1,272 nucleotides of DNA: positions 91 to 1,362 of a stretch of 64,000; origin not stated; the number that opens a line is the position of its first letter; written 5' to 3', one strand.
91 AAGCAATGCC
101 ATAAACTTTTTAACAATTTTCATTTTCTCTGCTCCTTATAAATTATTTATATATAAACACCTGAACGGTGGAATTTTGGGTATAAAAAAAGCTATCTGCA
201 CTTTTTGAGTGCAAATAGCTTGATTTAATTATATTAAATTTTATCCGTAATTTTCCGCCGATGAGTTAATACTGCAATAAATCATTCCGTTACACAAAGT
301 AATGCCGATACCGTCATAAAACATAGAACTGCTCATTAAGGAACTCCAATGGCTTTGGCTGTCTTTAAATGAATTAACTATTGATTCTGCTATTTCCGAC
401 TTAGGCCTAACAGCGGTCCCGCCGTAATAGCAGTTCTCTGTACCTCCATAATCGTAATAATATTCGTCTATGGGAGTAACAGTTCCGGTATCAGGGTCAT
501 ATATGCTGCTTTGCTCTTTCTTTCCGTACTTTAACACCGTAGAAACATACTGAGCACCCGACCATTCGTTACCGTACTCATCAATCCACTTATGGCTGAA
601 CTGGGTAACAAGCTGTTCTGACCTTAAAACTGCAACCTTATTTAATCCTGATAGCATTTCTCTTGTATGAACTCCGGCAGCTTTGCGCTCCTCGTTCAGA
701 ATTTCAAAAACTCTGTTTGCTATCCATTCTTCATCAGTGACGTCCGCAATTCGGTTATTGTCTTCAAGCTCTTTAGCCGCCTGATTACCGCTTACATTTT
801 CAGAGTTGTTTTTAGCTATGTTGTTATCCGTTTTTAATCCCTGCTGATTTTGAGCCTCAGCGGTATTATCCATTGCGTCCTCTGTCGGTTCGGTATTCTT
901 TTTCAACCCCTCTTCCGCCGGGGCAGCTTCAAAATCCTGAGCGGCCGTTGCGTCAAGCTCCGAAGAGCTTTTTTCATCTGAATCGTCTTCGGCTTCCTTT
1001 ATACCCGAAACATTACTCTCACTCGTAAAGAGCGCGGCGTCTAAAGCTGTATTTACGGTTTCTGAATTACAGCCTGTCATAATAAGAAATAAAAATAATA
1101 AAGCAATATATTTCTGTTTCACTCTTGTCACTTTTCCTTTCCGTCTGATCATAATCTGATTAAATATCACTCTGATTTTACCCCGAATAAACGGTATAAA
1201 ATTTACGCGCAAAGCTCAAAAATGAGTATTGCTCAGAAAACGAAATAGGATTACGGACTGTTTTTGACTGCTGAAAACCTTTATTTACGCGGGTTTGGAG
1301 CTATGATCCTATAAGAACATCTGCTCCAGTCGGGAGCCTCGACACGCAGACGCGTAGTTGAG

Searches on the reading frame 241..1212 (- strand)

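Call 6: search_protein_families(library=pfam, proteins=[window:241-1212:-], max_evalue=0.001)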
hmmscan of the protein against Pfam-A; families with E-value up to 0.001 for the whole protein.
window:241-1212:- (323 aa): 0 families

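Call 9: search_protein_families(library=ncbifam, proteins=[window:241-1212:-], max_evalue=0.001)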
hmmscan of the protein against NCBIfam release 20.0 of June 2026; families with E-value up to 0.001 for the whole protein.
window:241-1212:- (323 aa): 1 family
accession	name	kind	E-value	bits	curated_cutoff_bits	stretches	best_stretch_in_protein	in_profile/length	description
TIGR02909.1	spore_YkwD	subfamily_domain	0.00081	19.3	171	0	166-208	6-50/127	uncharacterized protein, YkwD family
